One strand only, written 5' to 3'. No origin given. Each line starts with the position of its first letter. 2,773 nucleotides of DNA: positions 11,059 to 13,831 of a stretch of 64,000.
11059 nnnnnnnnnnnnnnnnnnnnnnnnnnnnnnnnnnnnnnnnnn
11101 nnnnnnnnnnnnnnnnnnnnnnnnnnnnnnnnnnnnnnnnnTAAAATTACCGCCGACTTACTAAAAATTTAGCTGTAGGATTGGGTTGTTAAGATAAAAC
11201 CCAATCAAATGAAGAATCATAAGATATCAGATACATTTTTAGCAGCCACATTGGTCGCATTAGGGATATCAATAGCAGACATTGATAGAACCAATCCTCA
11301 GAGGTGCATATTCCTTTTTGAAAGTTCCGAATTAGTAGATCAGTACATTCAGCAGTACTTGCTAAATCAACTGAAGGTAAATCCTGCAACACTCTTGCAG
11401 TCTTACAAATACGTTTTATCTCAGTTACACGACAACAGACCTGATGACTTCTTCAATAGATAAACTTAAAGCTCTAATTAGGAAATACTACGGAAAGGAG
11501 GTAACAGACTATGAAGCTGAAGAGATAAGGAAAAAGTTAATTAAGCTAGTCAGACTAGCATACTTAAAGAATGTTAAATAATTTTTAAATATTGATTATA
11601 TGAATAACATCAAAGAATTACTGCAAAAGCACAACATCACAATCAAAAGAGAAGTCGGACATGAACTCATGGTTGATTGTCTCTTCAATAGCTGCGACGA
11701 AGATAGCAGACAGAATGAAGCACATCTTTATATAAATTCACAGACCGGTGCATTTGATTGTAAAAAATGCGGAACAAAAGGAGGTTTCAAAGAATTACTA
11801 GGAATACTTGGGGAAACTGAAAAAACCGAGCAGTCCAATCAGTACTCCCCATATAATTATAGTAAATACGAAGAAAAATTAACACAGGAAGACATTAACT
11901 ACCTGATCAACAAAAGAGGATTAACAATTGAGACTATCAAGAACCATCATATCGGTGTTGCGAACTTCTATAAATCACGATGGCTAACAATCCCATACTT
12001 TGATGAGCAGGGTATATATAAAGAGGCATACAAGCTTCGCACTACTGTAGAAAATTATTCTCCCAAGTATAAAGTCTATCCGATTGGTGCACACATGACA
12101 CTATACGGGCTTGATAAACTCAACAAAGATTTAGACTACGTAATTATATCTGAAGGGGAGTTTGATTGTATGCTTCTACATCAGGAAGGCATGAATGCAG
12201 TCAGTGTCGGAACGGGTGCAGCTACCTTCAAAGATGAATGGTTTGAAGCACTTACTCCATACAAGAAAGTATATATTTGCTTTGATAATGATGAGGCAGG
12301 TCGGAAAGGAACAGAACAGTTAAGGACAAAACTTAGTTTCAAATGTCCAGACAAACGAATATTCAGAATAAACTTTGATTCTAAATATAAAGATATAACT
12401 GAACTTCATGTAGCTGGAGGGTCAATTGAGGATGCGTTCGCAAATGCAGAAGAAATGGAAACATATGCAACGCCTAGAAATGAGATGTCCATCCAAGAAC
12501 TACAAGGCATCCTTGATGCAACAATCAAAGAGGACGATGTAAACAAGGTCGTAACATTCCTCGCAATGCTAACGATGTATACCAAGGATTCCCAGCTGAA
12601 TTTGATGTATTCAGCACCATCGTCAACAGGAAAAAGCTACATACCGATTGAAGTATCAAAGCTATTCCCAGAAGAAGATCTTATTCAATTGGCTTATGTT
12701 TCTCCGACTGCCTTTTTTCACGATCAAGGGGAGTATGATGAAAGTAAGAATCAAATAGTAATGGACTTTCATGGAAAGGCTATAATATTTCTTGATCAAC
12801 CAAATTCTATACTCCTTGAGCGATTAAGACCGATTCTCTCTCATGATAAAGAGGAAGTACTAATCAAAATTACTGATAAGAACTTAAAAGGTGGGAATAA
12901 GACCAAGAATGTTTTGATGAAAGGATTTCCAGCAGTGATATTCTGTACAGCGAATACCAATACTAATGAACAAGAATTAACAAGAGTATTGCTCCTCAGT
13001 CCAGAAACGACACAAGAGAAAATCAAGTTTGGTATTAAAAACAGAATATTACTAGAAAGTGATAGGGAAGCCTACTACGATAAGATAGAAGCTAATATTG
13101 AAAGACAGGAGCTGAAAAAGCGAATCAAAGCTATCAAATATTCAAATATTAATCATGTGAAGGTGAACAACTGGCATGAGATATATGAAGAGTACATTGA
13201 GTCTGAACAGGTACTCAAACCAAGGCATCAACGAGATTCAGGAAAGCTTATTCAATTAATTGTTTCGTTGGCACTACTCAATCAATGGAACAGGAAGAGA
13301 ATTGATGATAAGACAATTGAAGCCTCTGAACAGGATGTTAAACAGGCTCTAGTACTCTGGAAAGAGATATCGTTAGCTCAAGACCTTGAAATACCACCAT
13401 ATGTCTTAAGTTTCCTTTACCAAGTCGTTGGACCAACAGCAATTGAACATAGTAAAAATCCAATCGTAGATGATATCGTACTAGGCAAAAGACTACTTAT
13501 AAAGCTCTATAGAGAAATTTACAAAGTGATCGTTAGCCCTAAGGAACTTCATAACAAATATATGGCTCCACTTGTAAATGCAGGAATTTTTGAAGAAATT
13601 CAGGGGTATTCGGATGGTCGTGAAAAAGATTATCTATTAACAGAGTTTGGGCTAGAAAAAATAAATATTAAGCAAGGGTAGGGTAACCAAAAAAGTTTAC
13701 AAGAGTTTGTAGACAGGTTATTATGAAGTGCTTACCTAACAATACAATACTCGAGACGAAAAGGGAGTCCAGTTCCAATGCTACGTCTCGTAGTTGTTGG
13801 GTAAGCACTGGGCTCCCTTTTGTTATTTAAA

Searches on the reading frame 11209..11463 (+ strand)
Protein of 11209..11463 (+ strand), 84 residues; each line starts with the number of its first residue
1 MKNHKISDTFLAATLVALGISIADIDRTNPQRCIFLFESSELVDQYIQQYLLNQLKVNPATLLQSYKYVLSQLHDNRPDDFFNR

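Call 42: search_protein_families(library=pfam, proteins=[window:11209-11463:+], max_evalue=0.001)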
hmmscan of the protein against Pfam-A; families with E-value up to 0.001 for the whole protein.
window:11209-11463:+ (84 aa): 1 family
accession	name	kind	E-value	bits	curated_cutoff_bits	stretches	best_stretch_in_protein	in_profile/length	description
PF18903.5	DUF5659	-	5.4e-10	39.4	23.6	1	1-59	1-59/75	Domain of unknown function (DUF5659)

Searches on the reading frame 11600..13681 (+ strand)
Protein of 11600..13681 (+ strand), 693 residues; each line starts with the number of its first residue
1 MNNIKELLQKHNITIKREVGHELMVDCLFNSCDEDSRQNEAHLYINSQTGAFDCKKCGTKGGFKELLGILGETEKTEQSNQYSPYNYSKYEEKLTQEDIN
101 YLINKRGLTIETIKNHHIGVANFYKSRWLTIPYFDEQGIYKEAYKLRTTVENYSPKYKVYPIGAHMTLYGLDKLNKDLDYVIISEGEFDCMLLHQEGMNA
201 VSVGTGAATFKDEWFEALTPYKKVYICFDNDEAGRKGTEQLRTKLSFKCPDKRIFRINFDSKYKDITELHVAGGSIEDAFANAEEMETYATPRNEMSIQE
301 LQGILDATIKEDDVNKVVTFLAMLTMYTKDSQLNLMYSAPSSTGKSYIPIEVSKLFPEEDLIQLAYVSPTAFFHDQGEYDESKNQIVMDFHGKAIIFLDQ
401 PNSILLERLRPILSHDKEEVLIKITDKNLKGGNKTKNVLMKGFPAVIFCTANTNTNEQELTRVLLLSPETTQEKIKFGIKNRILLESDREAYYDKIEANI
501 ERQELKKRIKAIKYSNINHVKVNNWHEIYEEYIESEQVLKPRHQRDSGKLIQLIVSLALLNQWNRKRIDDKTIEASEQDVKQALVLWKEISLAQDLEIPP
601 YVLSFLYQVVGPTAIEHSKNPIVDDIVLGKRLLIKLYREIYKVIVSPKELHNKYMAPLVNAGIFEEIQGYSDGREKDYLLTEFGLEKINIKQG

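Call 42: search_protein_families(library=pfam, proteins=[window:11600-13681:+], max_evalue=0.001)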
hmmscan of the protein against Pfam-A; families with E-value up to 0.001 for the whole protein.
window:11600-13681:+ (693 aa): 4 families
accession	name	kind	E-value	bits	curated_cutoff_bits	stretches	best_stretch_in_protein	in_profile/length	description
PF13155.12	Toprim_2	-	2.1e-12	47.7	22.1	1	182-269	1-87/88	Toprim-like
PF13662.12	Toprim_4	-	1e-05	26.1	25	1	180-245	2-74/85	Toprim domain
PF01751.28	Toprim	-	3.9e-05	24.2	23.1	1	181-257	2-91/96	Toprim domain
PF13362.12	Toprim_3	-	0.00022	22.1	27.2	1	181-245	2-67/95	Toprim domain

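Call 43: search_protein_families(library=padloc, proteins=[window:11600-13681:+], max_evalue=0.001)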
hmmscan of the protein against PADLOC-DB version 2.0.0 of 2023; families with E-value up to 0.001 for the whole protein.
window:11600-13681:+ (693 aa): 1 family
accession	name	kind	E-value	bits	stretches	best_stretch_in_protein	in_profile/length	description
PDLC03800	RTasDnaG-like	-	1.9e-15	54.6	1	130-276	238-378/550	DRT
